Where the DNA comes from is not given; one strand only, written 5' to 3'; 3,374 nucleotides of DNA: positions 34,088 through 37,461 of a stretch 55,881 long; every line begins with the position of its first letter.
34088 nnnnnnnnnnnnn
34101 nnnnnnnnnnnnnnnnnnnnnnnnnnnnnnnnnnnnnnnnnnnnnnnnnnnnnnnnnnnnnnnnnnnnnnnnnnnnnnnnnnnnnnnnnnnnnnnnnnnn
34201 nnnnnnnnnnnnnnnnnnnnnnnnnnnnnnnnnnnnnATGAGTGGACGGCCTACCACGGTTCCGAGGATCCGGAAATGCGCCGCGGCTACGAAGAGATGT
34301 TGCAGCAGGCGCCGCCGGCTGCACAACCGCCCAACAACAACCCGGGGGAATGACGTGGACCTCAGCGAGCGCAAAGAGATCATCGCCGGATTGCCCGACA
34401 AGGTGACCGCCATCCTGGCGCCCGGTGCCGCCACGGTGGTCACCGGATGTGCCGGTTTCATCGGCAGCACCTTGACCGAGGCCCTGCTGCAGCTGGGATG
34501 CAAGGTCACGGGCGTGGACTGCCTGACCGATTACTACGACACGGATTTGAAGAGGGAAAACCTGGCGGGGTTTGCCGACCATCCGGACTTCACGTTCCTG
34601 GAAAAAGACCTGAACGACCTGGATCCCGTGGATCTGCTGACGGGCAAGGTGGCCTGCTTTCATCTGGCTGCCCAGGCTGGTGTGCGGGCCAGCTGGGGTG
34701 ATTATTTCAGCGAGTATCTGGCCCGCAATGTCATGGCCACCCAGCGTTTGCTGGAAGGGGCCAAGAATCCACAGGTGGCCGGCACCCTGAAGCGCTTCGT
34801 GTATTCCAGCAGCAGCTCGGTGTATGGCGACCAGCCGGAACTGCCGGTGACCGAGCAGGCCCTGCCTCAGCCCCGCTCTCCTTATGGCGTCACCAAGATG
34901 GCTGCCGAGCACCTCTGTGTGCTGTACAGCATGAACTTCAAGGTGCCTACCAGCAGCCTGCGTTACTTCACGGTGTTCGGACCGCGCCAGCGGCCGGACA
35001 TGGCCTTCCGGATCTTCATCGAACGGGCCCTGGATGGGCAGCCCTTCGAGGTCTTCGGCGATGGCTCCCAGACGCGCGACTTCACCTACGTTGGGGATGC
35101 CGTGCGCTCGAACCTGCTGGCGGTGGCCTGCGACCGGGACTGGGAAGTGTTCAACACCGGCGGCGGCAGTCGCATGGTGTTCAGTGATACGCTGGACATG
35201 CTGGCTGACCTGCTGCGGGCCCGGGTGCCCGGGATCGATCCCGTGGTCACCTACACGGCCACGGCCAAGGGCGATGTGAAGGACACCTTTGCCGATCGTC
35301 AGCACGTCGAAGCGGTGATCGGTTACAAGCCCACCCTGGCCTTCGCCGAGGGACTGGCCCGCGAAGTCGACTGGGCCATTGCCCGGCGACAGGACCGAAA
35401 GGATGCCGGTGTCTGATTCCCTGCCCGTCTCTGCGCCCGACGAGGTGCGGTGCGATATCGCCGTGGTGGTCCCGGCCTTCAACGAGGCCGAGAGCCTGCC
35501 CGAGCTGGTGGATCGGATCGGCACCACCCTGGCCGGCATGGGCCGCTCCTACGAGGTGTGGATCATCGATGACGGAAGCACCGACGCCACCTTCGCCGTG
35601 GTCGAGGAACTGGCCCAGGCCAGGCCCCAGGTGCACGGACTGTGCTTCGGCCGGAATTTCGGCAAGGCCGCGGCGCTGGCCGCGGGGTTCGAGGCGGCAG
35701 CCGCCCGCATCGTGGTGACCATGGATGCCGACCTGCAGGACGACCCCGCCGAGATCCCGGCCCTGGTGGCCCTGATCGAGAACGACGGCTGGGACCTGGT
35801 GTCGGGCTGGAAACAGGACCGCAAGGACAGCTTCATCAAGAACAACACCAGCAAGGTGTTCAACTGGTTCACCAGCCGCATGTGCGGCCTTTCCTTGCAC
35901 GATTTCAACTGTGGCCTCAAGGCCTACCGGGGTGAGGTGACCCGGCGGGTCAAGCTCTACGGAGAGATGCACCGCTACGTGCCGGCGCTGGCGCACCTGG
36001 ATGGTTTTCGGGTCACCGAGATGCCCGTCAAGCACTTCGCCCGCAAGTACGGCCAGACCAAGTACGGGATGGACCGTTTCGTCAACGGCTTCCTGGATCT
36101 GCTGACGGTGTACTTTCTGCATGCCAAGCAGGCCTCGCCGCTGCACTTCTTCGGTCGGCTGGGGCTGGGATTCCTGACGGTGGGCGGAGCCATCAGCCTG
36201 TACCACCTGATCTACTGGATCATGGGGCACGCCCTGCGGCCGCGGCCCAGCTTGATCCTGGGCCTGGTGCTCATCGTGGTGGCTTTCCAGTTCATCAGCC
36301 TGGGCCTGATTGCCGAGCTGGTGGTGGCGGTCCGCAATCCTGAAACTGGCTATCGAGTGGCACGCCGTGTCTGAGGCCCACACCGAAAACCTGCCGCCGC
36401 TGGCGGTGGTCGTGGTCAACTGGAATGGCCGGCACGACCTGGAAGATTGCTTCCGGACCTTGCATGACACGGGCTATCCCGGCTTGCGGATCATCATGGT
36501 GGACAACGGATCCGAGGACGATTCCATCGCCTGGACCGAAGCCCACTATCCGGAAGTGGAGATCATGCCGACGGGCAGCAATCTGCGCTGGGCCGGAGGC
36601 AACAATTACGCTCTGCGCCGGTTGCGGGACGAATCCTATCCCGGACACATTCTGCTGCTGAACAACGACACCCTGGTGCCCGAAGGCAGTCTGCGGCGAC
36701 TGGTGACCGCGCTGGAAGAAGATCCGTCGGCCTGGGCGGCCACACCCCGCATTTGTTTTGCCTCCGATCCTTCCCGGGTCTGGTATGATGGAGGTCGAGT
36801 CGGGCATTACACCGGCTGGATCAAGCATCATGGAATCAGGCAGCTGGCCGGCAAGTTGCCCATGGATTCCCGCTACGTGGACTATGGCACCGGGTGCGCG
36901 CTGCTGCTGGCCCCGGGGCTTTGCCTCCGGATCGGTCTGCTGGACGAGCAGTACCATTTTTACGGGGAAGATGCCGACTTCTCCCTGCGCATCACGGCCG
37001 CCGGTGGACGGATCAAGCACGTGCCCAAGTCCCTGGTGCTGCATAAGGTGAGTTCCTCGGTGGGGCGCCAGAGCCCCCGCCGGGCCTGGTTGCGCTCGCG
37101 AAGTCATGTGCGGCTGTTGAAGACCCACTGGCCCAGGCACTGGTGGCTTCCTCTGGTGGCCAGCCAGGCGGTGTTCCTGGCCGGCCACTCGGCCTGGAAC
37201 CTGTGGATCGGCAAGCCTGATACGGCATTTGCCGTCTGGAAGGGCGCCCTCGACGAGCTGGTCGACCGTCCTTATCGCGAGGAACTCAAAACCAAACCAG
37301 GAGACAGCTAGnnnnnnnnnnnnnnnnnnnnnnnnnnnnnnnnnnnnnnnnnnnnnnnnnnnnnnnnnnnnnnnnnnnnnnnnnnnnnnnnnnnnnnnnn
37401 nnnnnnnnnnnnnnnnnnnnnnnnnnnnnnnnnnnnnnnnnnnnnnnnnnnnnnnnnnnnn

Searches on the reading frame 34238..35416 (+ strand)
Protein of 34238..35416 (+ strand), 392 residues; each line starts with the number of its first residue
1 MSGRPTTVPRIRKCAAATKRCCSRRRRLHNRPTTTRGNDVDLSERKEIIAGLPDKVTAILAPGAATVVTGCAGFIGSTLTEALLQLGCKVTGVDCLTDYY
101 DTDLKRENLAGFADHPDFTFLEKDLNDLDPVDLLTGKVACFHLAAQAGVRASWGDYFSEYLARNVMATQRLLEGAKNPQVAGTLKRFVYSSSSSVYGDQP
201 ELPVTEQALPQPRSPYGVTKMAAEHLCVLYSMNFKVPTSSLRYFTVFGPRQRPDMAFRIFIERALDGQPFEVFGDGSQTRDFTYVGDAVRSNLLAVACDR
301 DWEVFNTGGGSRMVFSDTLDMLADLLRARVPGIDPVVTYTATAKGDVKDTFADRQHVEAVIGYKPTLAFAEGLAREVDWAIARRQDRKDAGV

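Call 3: search_protein_families(library=pfam, proteins=[window:34238-35416:+], max_evalue=0.001)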
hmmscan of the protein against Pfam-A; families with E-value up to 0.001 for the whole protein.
window:34238-35416:+ (392 aa): 6 families
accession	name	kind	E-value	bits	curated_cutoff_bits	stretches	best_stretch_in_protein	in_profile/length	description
PF01370.27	Epimerase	-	6e-49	167.1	20.9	1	67-306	2-238/240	NAD dependent epimerase/dehydratase family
PF16363.11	GDP_Man_Dehyd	-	2.2e-46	159.3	27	1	68-374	2-330/332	GDP-mannose 4,6 dehydratase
PF01073.25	3Beta_HSD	-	1.2e-14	54.4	22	1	67-296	1-229/280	3-beta hydroxysteroid dehydrogenase/isomerase family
PF07993.18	NAD_binding_4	-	1.5e-06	28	20.1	0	141-247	93-208/258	Male sterility protein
PF04321.23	RmlD_sub_bind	-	4.7e-05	23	27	1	67-292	4-193/287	RmlD substrate binding domain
PF02719.21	Polysacc_synt_2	-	0.00076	19.2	20.2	0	67-316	2-237/293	Polysaccharide biosynthesis protein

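Call 9: search_protein_families(library=ncbifam, proteins=[window:34355-35416:+], max_evalue=0.001)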
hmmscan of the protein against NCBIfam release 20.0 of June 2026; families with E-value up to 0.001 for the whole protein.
window:34355-35416:+ (353 aa): 21 families
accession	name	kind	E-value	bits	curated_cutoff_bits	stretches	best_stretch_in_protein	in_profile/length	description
TIGR01181.1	dTDP_gluc_dehyt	equivalog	1.6e-40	139.2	365.1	1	28-346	3-316/321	dTDP-glucose 4,6-dehydratase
NF011728.1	PRK15181.1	equivalog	4.9e-38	131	760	1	20-344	12-340/348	Vi polysaccharide biosynthesis UDP-N-acetylglucosaminuronic acid C-4 epimerase TviC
TIGR04180.1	EDH_00030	hypoth_equivalog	3.5e-36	124.8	475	1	28-327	2-295/297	NAD-dependent 4,6-dehydratase LegB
TIGR01179.1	galE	equivalog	2.6e-32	111.9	262.3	1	28-343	3-327/332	UDP-glucose 4-epimerase GalE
NF007490.0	PRK10084.1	subfamily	3.3e-27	95.4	649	1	28-346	4-339/361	dTDP-glucose 4,6-dehydratase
TIGR02197.1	heptose_epim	equivalog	4.2e-27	95.1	274.6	1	28-341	2-313/316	ADP-glyceromanno-heptose 6-epimerase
NF007582.0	PRK10217.1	equivalog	1.2e-24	87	698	1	28-346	5-336/355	dTDP-glucose 4,6-dehydratase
NF042422.1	oxyalk_red_OleD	equivalog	2.6e-17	63.2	580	1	28-256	4-214/329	2-alkyl-3-oxoalkanoate reductase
NF043036.1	ErythonDh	equivalog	1.5e-16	60.5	325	1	28-217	4-189/321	D-erythronate dehydrogenase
NF007956.0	PRK10675.1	subfamily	3.7e-16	59.2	394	1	28-216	4-189/338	UDP-glucose 4-epimerase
NF008360.0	PRK11150.1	equivalog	7.8e-15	54.9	452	1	28-286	3-253/310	ADP-glyceromanno-heptose 6-epimerase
NF042423.1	oxyalk_red_Shew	equivalog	1.7e-14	53.7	580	1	27-258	11-222/331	2-alkyl-3-oxoalkanoate reductase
TIGR01472.1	gmd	equivalog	1.4e-13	50.8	415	1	27-199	3-177/342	GDP-mannose 4,6-dehydratase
NF047922.1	GDPFucSynFcl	equivalog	1.9e-10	40.7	500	1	104-345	60-305/308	GDP-L-fucose synthase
TIGR03466.1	HpnA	hypoth_equivalog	4.2e-10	39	367.65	1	27-168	3-129/327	hopanoid-associated sugar epimerase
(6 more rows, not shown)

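Call 58: search_solved_structures(query=window:34355-35416:+, max_evalue=1e-20)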
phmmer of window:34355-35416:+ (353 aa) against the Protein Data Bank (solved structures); distinct sequences matched with E-value up to 1e-20: 37.
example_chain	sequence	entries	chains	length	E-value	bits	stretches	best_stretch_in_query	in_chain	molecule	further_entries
6zl6_A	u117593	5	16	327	7.6e-68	232.5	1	28-340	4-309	Epimerase domain-containing protein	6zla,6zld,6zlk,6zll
6zlj_A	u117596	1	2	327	2.8e-67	230.7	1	28-340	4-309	Epimerase domain-containing protein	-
6kv9_A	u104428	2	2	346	2.5e-59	204.6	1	22-341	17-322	MoeE5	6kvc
5u4q_A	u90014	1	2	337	1.1e-47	166.3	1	28-340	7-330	dTDP-glucose 4,6-dehydratase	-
10ke_A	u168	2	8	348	9e-41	143.5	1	26-340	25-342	Capsular polysaccharide biosynthesis protein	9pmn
3ru7_A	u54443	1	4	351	1.6e-40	142.7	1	26-342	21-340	WbgU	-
3ru9_A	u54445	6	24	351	1.7e-40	142.6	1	25-342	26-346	WbgU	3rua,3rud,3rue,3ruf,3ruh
3lu1_A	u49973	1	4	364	2e-40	142.4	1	25-342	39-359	WbgU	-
3ruc_A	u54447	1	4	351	2.4e-40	142.1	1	25-342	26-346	WbgU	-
1sb8_A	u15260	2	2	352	1.4e-39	139.6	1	26-342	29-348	wbpP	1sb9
6dnt_A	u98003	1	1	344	3.9e-39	138.1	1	27-344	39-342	NAD-dependent epimerase/dehydratase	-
4zrm_A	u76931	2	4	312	8e-38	133.8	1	28-340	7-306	UDP-glucose 4-epimerase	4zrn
7ys8_A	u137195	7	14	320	5.8e-37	131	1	27-344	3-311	UDP-glucose 4-epimerase | UDP-glucose 4-epimerase along with EC 5.1.3.2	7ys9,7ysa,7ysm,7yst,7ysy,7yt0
6wjb_A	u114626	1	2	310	1e-33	120.3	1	27-336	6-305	NAD-dependent epimerase/dehydratase family protein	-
6wj9_A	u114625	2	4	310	9.8e-33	117.1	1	27-336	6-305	NAD-dependent epimerase/dehydratase family protein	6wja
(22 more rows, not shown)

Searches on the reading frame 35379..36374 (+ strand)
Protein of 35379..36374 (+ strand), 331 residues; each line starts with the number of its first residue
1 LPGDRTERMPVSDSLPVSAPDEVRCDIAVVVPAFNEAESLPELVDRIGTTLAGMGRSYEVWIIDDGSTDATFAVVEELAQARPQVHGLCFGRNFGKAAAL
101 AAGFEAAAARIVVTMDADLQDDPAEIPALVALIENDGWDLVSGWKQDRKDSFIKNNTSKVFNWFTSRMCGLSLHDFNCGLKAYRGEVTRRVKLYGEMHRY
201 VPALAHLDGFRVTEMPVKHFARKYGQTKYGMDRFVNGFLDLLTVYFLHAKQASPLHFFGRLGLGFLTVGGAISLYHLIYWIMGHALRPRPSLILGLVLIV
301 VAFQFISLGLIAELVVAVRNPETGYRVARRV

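Call 3: search_protein_families(library=pfam, proteins=[window:35379-36374:+], max_evalue=0.001)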
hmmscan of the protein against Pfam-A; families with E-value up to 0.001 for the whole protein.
window:35379-36374:+ (331 aa): 3 families
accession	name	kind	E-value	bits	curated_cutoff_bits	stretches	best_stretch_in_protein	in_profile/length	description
PF00535.33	Glycos_transf_2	-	6.2e-28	98.3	23.3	1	29-187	2-163/168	Glycosyl transferase family 2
PF13641.12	Glyco_tranf_2_3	-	6.1e-09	36.7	27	1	27-144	3-122/230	Glycosyltransferase like family 2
PF10111.15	Glyco_tranf_2_2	-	4.7e-05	23.5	27.3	1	34-120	6-93/276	Glycosyltransferase like family 2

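Call 9: search_protein_families(library=ncbifam, proteins=[window:35403-36374:+], max_evalue=0.001)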
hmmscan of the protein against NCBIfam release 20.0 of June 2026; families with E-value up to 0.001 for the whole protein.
window:35403-36374:+ (323 aa): 18 families
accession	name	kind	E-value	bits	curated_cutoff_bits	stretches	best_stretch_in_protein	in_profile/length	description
NF007986.1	PRK10714.1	equivalog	1.3e-52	178.8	529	1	18-310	7-296/316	undecaprenyl-phosphate 4-deoxy-4-formamido-L-arabinose transferase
NF047588.1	GlcsyltransPgfSStrep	equivalog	1.1e-34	120.1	500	1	19-307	3-287/308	glycosyltransferase PgfS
TIGR04182.1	glyco_TIGR04182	equivalog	1.8e-24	86.6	325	1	18-311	1-286/293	S-layer glycoprotein N-glycosyltransferase AglJ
TIGR03937.1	PgaC_IcaA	equivalog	7e-15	54.9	422.3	1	18-116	46-141/407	poly-beta-1,6-N-acetyl-D-glucosamine synthase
NF058614.1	PPMAGASynPpgS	equivalog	5.2e-14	52.2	370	1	18-229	1-212/226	polyprenyl-phospho-N-acetylgalactosaminyl synthase PpgS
NF041391.1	DPhHxTase_Halo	equivalog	3e-11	42.7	375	1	25-220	3-191/213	dolichyl-phosphate hexose transferase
NF041875.1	EPS_EpsD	equivalog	1.1e-10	41.4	370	1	20-115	2-94/325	exopolysaccharide biosynthesis glycosyltransferase EpsD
NF010496.0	PRK13915.1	equivalog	2.2e-10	40.1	262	1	17-135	31-153/307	glucosyl-3-phosphoglycerate synthase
NF045692.1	OglycostaseCruG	equivalog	2.3e-10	40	600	1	15-134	39-161/386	2'-O-glycosyltransferase CruG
NF007482.0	PRK10073.1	equivalog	4.6e-10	39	423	1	18-133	7-118/334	glycosyltransferase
TIGR04283.1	glyco_like_mftF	equivalog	1.2e-09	38.1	182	1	19-125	1-97/221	TIGR04283 family arsenosugar biosynthesis glycosyltransferase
TIGR03469.1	HpnB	hypoth_equivalog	2.1e-09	36.9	379.25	1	14-141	41-176/386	hopene-associated glycosyltransferase HpnB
TIGR03965.1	mycofact_glyco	equivalog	2.1e-09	36.8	280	1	12-135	69-189/467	mycofactocin biosynthesis glycosyltransferase MftF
NF038302.1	EPS_HpsE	equivalog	1.6e-08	33.9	300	1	17-111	1-97/307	hormogonium polysaccharide biosynthesis glycosyltransferase HpsE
NF047683.1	TeichurnBiosyTuaG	equivalog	3.8e-08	33.3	400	1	17-112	6-98/252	teichuronic acid biosynthesis protein TuaG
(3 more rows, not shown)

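Call 75: search_solved_structures(query=window:35403-36374:+, max_evalue=0.00001)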
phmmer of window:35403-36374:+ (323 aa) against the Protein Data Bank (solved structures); distinct sequences matched with E-value up to 0.00001: 9.
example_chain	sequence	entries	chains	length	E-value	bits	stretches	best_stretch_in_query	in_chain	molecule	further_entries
9bhc_C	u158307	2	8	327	4.9e-51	177.2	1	19-312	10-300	Undecaprenyl-phosphate 4-deoxy-4-formamido-L-arabinose transferase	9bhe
8vxh_A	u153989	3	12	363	6.4e-51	176.8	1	19-312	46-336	Undecaprenyl-phosphate 4-deoxy-4-formamido-L-arabinose transferase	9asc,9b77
9hwj_A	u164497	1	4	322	8.6e-50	173.2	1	19-308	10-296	Undecaprenyl-phosphate 4-deoxy-4-formamido-L-arabinose transferase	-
5eke_A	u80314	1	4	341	1.4e-25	93.6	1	17-307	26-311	Uncharacterized glycosyltransferase sll0501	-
5ekp_C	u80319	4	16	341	3.6e-25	92.3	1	17-307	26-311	Uncharacterized glycosyltransferase sll0501 | Glycosyltransferase sll0501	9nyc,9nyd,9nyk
9nye_A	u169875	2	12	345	3.7e-25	92.2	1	17-307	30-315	Glycosyltransferase sll0501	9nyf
5mlz_A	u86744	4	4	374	4.5e-16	62.3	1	18-136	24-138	Dolichol monophosphate mannose synthase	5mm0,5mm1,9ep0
7pdo_A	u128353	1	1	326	5.5e-06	29.2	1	18-137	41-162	Glucosyl-3-phosphoglycerate synthase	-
7p5l_A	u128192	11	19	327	5.5e-06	29.2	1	18-137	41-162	Glucosyl-3-phosphoglycerate synthase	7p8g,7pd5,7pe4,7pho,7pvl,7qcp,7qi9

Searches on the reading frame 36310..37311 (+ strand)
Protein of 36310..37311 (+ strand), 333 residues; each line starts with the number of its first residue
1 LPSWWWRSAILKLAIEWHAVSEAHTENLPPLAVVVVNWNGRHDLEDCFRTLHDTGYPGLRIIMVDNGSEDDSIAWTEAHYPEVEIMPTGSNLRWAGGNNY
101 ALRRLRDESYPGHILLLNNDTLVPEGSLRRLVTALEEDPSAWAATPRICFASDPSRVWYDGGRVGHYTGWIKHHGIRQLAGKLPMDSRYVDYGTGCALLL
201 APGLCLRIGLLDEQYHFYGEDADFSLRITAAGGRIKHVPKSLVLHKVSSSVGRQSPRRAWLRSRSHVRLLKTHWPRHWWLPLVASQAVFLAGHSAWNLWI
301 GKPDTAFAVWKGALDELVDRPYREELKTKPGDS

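Call 3: search_protein_families(library=pfam, proteins=[window:36310-37311:+], max_evalue=0.001)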
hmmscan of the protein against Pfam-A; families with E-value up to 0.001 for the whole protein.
window:36310-37311:+ (333 aa): 3 families
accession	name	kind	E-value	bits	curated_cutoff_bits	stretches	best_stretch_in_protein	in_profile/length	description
PF00535.33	Glycos_transf_2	-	7.1e-15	55.8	23.3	1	33-153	2-121/168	Glycosyl transferase family 2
PF13641.12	Glyco_tranf_2_3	-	9.6e-10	39.3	27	1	29-249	1-215/230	Glycosyltransferase like family 2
PF13632.12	Glyco_trans_2_3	-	3.6e-09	37.2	27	1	113-290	1-171/198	Glycosyl transferase family group 2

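Call 9: search_protein_families(library=ncbifam, proteins=[window:36367-37311:+], max_evalue=0.001)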
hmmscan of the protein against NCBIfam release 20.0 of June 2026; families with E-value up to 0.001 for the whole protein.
window:36367-37311:+ (314 aa): 6 families
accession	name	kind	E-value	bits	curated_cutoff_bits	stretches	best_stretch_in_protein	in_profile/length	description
TIGR03965.1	mycofact_glyco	equivalog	4.9e-13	48.8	280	1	5-257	69-309/467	mycofactocin biosynthesis glycosyltransferase MftF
TIGR03937.1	PgaC_IcaA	equivalog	4.9e-07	29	422.3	1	4-129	39-165/407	poly-beta-1,6-N-acetyl-D-glucosamine synthase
TIGR01556.1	rhamnosyltran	subfamily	1.9e-06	27.3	200.55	1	40-234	22-208/281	rhamnosyltransferase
TIGR03111.1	glyc2_xrt_Gpos1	hypoth_equivalog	1.2e-05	24.3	363.95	1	5-128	44-168/439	TIGR03111 family XrtG-associated glycosyltransferase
NF007482.0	PRK10073.1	equivalog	2.5e-05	23.5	423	1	9-66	5-65/334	glycosyltransferase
TIGR03469.1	HpnB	hypoth_equivalog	0.00081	18.5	379.25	0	5-60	39-97/386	hopene-associated glycosyltransferase HpnB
